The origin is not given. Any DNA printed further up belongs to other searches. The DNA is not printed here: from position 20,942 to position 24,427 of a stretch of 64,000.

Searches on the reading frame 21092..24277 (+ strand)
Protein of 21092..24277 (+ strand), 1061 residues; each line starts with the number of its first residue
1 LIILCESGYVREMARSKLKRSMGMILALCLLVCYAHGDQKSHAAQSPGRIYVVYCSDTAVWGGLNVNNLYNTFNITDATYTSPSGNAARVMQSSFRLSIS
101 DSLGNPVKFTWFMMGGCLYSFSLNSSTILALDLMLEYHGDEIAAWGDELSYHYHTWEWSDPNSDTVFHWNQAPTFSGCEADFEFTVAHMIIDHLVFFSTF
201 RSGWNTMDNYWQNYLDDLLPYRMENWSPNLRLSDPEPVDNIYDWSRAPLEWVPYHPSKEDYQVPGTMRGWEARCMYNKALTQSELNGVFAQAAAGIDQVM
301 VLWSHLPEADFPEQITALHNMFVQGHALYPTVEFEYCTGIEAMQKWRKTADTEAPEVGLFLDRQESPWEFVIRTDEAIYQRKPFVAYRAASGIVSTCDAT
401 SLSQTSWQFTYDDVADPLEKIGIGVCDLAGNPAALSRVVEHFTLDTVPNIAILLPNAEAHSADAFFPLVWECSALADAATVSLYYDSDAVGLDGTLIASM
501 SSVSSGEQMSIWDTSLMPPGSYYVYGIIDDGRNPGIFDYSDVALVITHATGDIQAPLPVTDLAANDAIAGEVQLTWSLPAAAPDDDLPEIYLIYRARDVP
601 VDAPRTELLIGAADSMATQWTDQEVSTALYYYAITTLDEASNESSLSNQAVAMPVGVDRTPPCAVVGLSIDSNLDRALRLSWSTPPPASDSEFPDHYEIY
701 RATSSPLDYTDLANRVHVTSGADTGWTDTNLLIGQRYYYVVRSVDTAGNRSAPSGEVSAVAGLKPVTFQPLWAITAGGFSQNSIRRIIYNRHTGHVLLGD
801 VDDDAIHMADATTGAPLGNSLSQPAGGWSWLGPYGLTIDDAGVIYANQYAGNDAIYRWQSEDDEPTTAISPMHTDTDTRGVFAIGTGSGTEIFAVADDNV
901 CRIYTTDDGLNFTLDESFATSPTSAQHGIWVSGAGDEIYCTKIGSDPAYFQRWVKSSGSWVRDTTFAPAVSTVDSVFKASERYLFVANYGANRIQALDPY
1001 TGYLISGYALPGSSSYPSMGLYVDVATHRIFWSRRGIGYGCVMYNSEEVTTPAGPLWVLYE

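Call 5: search_protein_families(library=pfam, proteins=[window:21092-24277:+], max_evalue=0.001)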
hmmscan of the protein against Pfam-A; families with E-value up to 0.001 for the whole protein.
window:21092-24277:+ (1061 aa): 2 families
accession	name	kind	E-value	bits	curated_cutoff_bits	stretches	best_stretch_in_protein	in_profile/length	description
PF00041.27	fn3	-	9.9e-05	22.9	25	0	667-757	5-81/84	Fibronectin type III domain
PF25788.1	Ig_Rha78A_N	-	0.00079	20.1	27.4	0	676-762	18-102/105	Rha78A-like, N-terminal immunoglobulin domain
